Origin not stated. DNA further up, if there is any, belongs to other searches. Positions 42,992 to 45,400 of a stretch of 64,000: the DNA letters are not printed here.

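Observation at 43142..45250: N-terminal GG-motif repeat domain of about 700 aa (Pmp/beta-solenoid-like) fused to an HCMP module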

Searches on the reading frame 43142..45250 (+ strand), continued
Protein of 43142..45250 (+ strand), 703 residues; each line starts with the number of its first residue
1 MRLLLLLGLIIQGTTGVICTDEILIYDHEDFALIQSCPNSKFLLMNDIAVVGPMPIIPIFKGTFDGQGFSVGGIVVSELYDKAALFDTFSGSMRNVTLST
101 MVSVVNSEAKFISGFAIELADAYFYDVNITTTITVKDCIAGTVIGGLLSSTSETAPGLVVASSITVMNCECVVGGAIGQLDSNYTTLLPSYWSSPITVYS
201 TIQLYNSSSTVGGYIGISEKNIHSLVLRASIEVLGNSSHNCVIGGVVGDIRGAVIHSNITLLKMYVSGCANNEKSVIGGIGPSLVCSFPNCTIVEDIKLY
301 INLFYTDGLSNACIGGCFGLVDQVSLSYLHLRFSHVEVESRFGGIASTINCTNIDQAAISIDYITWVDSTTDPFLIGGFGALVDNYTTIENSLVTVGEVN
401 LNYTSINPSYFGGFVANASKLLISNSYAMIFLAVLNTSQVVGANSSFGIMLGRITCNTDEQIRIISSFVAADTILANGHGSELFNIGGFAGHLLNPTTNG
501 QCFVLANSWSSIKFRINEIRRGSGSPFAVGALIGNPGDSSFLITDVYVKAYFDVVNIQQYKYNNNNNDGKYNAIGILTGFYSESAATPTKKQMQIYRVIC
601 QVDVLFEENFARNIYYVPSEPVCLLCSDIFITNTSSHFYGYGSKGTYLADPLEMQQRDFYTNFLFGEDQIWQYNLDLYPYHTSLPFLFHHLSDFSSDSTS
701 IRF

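Call 34: find_homologous_proteins(query=A2, max_evalue=0.001)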
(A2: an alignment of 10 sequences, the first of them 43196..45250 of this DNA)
Query A2 (10 sequences) (685 aa, profile of the alignment): 287 proteins with E <= 0.001 among 8000 candidates; the best 120 are listed.
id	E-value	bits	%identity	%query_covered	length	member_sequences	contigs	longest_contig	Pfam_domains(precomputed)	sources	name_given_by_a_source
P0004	7.7e-254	862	69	100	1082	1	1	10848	-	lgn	-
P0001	8.2e-252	856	99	100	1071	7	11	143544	-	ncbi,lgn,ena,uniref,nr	ncbi:Variant-specific surface protein [Giardia duodenalis]|uniref:Variant-specific surface protein n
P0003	9.8e-251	852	74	99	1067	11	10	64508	-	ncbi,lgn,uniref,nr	ncbi:Variant-specific surface protein [Giardia duodenalis assemblage B]|uniref:Variant-specific surf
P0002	2.9e-243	827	87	100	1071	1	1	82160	-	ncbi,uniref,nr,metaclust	ncbi:VSP, putative [Giardia lamblia P15]|uniref:VSP, putative n=1 Tax=Giardia intestinalis (strain P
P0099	2.4e-70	256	100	37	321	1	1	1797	-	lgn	-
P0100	2.2e-31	127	25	19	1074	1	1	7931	PF07581.18,PF25024.1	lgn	-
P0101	1.3e-28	118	20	29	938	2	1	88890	PF05342.20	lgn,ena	-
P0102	1.4e-25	108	29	18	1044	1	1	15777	PF05342.20,PF07581.18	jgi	jgi:hypothetical protein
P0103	2.0e-25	108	23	33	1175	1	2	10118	PF05342.20,PF07581.18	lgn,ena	-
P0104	7.5e-25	106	25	26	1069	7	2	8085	-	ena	-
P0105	3.9e-24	103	30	20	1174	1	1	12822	PF12733.14,PF07581.18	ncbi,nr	ncbi:MAG: cadherin-like beta sandwich domain-containing protein, partial [Clostridiales bacterium]|n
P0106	1.3e-23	102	26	26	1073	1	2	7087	-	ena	-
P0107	1.3e-23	102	22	33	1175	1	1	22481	-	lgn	-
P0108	2.9e-23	100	23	33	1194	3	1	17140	PF05342.20,PF07581.18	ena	-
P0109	2.1e-22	98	23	33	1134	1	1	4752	PF05342.20,PF07581.18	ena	-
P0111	3.7e-21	93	23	33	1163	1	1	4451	PF07581.18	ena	-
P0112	4.3e-21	93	23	33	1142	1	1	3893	PF05342.20,PF07581.18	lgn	-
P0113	7.9e-21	92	31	12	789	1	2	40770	PF07581.18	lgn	-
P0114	8.2e-19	86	33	8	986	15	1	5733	PF07581.18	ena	-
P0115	8.4e-19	86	33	13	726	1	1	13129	PF07581.18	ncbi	-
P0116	9.0e-19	86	28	11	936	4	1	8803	PF07581.18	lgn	-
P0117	1.0e-18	85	24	37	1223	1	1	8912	PF09479.17,PF07581.18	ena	-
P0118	1.1e-18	85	28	34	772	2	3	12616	PF07581.18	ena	-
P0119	5.3e-18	83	38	5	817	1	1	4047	PF05342.20,PF07581.18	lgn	-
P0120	7.5e-18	83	33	7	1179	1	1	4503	PF07581.18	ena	-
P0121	9.7e-18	82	26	29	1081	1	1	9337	PF07581.18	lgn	-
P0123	1.2e-16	78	23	47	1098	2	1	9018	PF05860.20,PF07581.18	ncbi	ncbi:MAG: GLUG motif-containing protein, partial [Arcobacteraceae bacterium]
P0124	1.5e-16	78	33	6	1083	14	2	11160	PF05342.20,PF00395.26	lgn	-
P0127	4.9e-16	77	25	26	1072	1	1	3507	PF05342.20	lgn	-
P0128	1.1e-15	75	24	28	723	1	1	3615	PF05342.20,PF00404.25,PF07581.18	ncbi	-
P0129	1.3e-15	75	23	31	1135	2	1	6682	PF07581.18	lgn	-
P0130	1.9e-15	75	58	3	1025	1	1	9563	PF07581.18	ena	-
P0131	1.9e-15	75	24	10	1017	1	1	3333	PF09479.17,PF18998.7,PF07581.18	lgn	-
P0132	2.0e-15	75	22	25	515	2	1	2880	PF07581.18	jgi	jgi:hypothetical protein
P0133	5.6e-15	73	35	7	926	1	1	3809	PF05342.20,PF07581.18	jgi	jgi:hypothetical protein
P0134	7.4e-15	73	25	14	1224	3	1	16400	PF05342.20,PF07581.18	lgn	-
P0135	1.0e-14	72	38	7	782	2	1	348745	PF07581.18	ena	-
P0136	1.2e-14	72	25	52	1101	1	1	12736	PF05342.20,PF13287.13,PF13290.14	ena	-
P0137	1.3e-14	72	-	-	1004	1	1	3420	PF07581.18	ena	-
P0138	1.6e-14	72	32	16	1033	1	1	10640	PF07581.18,PF00395.26,PF01841.26,PF04473.19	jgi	jgi:transglutaminase-like putative cysteine protease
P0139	2.3e-14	71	26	34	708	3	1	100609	PF07581.18,PF02368.25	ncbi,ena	-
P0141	3.0e-14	71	29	6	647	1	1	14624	PF07581.18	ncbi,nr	ncbi:MAG: hypothetical protein LUC21_05285, partial [Oscillospiraceae bacterium]|nr:hypothetical pro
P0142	3.3e-14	71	25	21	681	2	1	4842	PF07581.18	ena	-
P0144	6.2e-14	70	-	-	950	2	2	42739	PF13004.14,PF07581.18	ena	-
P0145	7.0e-14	69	33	8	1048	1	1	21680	PF07963.18,PF07581.18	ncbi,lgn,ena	-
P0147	1.5e-13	68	26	22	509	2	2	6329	PF05342.20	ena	-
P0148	3.4e-13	67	23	30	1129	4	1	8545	PF05342.20,PF07581.18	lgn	-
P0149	3.8e-13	67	26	12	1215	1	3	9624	PF09479.17,PF18998.7,PF07581.18,PF00395.26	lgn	-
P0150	4.4e-13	67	38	6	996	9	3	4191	-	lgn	-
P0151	2.1e-12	65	24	19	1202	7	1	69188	PF07581.18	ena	-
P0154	4.9e-12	63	23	36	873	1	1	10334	PF07581.18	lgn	-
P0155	5.8e-12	63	-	-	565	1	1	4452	PF13149.13,PF07581.18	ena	-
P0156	5.8e-12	63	31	21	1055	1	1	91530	PF07581.18,PF00041.28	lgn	-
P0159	9.1e-12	62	28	16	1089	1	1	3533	PF07581.18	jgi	-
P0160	1.0e-11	62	-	-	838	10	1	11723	PF07581.18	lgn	-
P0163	1.3e-11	62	-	-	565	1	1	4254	PF13149.13,PF07581.18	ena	-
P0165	1.9e-11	61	29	12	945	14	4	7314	PF07581.18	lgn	-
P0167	2.5e-11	61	24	38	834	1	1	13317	PF07581.18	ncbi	-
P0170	3.2e-11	61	27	38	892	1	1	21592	PF05342.20,PF07581.18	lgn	-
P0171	6.1e-11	60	-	-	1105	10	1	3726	PF07581.18,PF00082.28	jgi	jgi:Subtilase family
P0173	7.9e-11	59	-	-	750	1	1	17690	PF18962.8,PF07581.18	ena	-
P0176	1.0e-10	59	26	14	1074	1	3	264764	PF07581.18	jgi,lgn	jgi:hypothetical protein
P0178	1.3e-10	59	24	49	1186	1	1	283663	PF07532.18,PF05342.20,PF02415.24,PF07581.18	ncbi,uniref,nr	ncbi:GLUG motif-containing protein [Lentibacillus saliphilus]|uniref:GLUG motif-containing protein n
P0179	1.8e-10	58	23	40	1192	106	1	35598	PF07581.18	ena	-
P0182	2.7e-10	58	-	-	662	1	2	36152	PF05342.20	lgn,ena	-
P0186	3.6e-10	57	31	14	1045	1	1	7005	PF07581.18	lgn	-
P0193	6.6e-10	56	37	8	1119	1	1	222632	PF09479.17,PF18998.7,PF07581.18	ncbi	-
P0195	8.2e-10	56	26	12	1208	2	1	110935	PF09479.17,PF07581.18,PF00395.26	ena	-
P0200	1.5e-9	55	27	14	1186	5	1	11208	PF05342.20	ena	-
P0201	1.7e-9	55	26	16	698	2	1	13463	PF07581.18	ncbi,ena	-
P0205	2.1e-9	55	46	5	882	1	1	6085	PF07581.18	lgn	-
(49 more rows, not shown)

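Call 41: search_solved_structures(query=A3, max_evalue=1, show_alignments=2)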
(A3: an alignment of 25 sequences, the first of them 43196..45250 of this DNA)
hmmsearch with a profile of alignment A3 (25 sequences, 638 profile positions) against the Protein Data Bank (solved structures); distinct sequences matched with E-value up to 1: 5.
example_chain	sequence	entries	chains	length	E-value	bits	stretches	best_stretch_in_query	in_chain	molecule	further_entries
6xjb_A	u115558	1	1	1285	1e-15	60.7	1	14-231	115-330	Immunoglobulin A1 protease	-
7jgj_A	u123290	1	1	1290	1e-15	60.7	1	14-231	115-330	Immunoglobulin A1 protease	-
6xja_P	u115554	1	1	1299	1e-15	60.7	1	14-231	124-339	Immunoglobulin A1 protease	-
7uvl_P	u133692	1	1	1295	1e-11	47.4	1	41-279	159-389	LPXTG-motif cell wall anchor domain protein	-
7uvk_A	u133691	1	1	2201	3.2e-11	45.8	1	41-279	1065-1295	IgA1 Protease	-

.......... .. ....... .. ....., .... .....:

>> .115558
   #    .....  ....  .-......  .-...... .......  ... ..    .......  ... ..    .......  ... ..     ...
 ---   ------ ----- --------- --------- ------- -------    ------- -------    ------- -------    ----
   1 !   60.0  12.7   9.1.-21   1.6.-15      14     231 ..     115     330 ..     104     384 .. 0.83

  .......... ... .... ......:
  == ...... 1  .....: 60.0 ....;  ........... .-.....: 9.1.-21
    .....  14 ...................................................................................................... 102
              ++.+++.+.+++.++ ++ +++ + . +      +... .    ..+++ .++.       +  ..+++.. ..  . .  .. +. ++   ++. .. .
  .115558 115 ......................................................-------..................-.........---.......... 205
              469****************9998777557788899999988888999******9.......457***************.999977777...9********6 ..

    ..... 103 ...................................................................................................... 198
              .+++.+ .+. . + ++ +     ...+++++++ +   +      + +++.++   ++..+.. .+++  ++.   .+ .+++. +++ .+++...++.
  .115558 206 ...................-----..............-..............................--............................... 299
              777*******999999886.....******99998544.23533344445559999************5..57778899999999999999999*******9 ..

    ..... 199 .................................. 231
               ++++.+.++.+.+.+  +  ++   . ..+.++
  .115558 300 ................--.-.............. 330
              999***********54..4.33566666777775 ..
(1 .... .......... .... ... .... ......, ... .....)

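Call 42: search_solved_structures(query=A2, max_evalue=1, show_alignments=1)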
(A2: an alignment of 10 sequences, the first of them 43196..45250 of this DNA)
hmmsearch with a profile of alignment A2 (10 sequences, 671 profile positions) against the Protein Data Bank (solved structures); distinct sequences matched with E-value up to 1: 5.
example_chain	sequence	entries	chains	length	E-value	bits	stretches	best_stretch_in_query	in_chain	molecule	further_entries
7uvl_P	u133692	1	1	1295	5.5e-07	31.7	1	281-407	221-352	LPXTG-motif cell wall anchor domain protein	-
7uvk_A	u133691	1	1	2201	1e-06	30.8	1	281-407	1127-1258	IgA1 Protease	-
6xjb_A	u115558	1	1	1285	8e-06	27.8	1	267-376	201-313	Immunoglobulin A1 protease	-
7jgj_A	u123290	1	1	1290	8.1e-06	27.8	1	267-376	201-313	Immunoglobulin A1 protease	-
6xja_P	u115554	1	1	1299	8.2e-06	27.8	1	267-376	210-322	Immunoglobulin A1 protease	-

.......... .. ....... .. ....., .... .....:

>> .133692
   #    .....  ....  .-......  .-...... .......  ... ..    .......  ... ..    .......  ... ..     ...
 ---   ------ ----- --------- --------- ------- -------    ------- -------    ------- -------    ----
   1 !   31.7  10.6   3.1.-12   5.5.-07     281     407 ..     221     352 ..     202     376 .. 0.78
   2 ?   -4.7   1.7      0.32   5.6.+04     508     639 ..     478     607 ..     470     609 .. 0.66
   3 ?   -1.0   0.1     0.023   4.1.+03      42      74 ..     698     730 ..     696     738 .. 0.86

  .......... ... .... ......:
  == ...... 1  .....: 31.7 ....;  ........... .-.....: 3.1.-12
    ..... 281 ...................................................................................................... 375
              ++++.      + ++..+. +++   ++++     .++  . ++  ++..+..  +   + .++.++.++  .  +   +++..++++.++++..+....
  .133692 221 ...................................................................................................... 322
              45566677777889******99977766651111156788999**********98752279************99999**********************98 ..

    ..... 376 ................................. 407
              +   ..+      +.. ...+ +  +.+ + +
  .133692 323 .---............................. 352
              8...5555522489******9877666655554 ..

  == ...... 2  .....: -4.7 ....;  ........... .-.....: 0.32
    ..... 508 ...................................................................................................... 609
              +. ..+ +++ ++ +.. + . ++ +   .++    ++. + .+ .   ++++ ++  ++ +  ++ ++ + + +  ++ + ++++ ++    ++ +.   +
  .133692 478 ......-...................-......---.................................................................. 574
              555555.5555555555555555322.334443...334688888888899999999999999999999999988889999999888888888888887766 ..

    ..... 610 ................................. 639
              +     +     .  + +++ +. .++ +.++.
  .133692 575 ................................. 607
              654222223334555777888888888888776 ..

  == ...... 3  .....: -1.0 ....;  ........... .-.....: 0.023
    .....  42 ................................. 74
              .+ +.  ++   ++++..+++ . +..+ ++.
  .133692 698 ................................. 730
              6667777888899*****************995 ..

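Call 52: predict_structure(alignment_id=A3)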
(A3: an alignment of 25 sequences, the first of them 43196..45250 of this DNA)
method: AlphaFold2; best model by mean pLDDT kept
length: 685 residues; sequences in the alignment: 25
mean_pLDDT: 82.1   pTM: 0.85
mean pLDDT of the five models: 82.1, 81.8, 81.6, 80.2, 79.5
residues with pLDDT >= 90: 368; 70-90: 159; 50-70: 97; < 50: 61
segments of 3 or more residues with pLDDT < 50: 166-172, 502-505, 543-551, 593-602, 621-627, 667-685
pLDDT, mean of each block of 10 residues (from residue 1): 91 93 97 90 96 92 93 96 91 95 92 96 95 87 97 96 59 71 95 95 90 95 95 89 96 94 84 75 95 93 92 95 93 94 88 82 94 94 86 95 93 89 84 89 87 89 81 81 85 86 59 88 88 79 46 71 57 74 77 45 63 68 49 58 53 53 47 34 28
secondary structure, 60 per line:
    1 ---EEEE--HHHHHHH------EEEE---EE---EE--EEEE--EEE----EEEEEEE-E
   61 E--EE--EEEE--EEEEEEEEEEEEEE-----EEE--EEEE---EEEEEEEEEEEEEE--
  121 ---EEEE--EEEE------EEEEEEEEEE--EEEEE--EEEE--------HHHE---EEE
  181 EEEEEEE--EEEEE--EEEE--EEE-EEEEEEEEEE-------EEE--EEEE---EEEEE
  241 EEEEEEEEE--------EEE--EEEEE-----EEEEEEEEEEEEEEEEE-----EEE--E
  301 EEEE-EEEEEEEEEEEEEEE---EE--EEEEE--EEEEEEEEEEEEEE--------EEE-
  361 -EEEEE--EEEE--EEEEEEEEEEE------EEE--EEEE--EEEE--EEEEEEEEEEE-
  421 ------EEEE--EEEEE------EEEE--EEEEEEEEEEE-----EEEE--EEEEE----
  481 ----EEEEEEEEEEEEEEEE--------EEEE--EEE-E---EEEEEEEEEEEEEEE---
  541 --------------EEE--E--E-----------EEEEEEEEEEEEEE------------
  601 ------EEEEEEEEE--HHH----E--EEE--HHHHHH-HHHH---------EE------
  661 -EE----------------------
elements in order (helices of 4 or more, strands of 3 or more residues): E4-7 H10-16 E23-26 E39-42 E45-47 E52-58 E68-71 E74-87 E93-95 E98-101 E105-118 E124-127 E130-133 E140-149 E152-156 E159-162 E178-187 E190-194 E197-200 E203-205 E207-216 E224-226 E229-232 E236-249 E258-260 E263-267 E273-289 E295-297 E300-304 E306-320 E328-332 E335-348 E357-359 E362-366 E369-372 E375-385 E392-394 E397-400 E403-406 E409-419 E427-430 E433-437 E444-447 E450-460 E466-469 E472-476 E485-500 E509-512 E515-517 E523-537 E555-557 E575-588 E607-615 E628-630 H633-638 H640-643

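Call 55: fold_search(model_id=the predicted structure, library=pdb)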
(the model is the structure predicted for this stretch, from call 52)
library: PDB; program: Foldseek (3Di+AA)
matches with E <= 10: 260; with E <= 0.001: 0
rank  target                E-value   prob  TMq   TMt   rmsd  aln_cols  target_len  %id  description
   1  6xja_P                4.6e-03  1.00  0.25  0.14   7.6       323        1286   13  Streptococcus Pneumoniae IgA1 Protease with IgA1 substrate (released 2021-01-20)
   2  3n6z                  5.3e-03  1.00  0.25  0.47   6.6       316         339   15  Crystal structure of a putative immunoglobulin A1 protease (BACOVA_03286) from Bacteroides ovatus at 1.30 A resolution (released 2010-07-21)
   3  8bwk_C                1.1e-02  0.18  0.15  0.14  23.5       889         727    9  Metagenomic derived PL6 alginate lyase (released 2023-12-20)
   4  7uvl_P                1.2e-02  0.96  0.20  0.12   9.4       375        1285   12  IgA1 Protease with IgA1 substrate (released 2022-11-23)
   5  5gkq_A                1.6e-02  0.16  0.13  0.13  22.4       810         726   10  Structure of PL6 family alginate lyase AlyGC mutant-R241A (released 2017-02-08)
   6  6xjb                  2.7e-02  0.99  0.23  0.13   7.7       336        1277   14  IgA1 Protease (released 2020-12-09)
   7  8bwk_D                3.3e-02  0.15  0.16  0.16  21.9       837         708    7  Metagenomic derived PL6 alginate lyase (released 2023-12-20)
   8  5gkd_A                4.1e-02  0.10  0.13  0.12  22.3       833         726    9  Structure of PL6 family alginate lyase AlyGC (released 2017-02-08)
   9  7uvk                  4.3e-02  0.89  0.20  0.12  10.9       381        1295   11  G. haemolysans IgA1 protease (released 2022-11-23)
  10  4xn0                  5.4e-02  0.20  0.17  0.19  16.5       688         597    9  Tailspike protein mutant E372A of E. coli bacteriophage HK620 (released 2016-01-27)
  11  8bwk_A                5.4e-02  0.11  0.16  0.16  23.1       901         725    8  Metagenomic derived PL6 alginate lyase (released 2023-12-20)
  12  4xla_A                5.7e-02  0.18  0.16  0.17  17.0       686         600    9  Tailspike protein mutant D339A of E. coli bacteriophage HK620 IN COMPLEX WITH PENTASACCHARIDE (released 2016-01-20)
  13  4xqf                  7.5e-02  0.21  0.19  0.21  16.2       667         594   10  Tailspike protein mutant E372Q (delta D470/N471) of E. coli bacteriophage HK620 (released 2016-01-27)
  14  4xot_A                9.5e-02  0.14  0.15  0.17  17.1       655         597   10  Tailspike protein mutant E372Q of E. coli bacteriophage HK620 in complex with pentasaccharide (released 2016-01-27)
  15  4kh3                  1.0e-01  0.08  0.12  0.15  17.8       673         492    9  Structure of a bacterial self-associating protein (released 2014-01-15)
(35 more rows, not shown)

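Call 58: find_encoding_contigs(protein=P0008, max_places=2, flank=6000)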
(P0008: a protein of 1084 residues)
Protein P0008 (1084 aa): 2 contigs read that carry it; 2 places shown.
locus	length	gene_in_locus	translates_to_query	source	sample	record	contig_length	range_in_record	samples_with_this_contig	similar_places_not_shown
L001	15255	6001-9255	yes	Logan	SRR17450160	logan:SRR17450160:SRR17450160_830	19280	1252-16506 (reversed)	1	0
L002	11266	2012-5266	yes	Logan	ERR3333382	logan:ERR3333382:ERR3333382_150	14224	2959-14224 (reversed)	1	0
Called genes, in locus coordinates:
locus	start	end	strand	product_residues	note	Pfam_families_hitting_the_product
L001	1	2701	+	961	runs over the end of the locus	PF03129:HGTP_anticodon (faint), PF13393:tRNA-synt_His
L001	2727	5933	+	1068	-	-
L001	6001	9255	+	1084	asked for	-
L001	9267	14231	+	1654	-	-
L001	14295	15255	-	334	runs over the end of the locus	PF13870:CCDC113_CCDC96_CC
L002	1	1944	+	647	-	?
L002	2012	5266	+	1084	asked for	-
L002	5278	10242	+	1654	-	-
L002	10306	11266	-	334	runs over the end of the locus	PF13870:CCDC113_CCDC96_CC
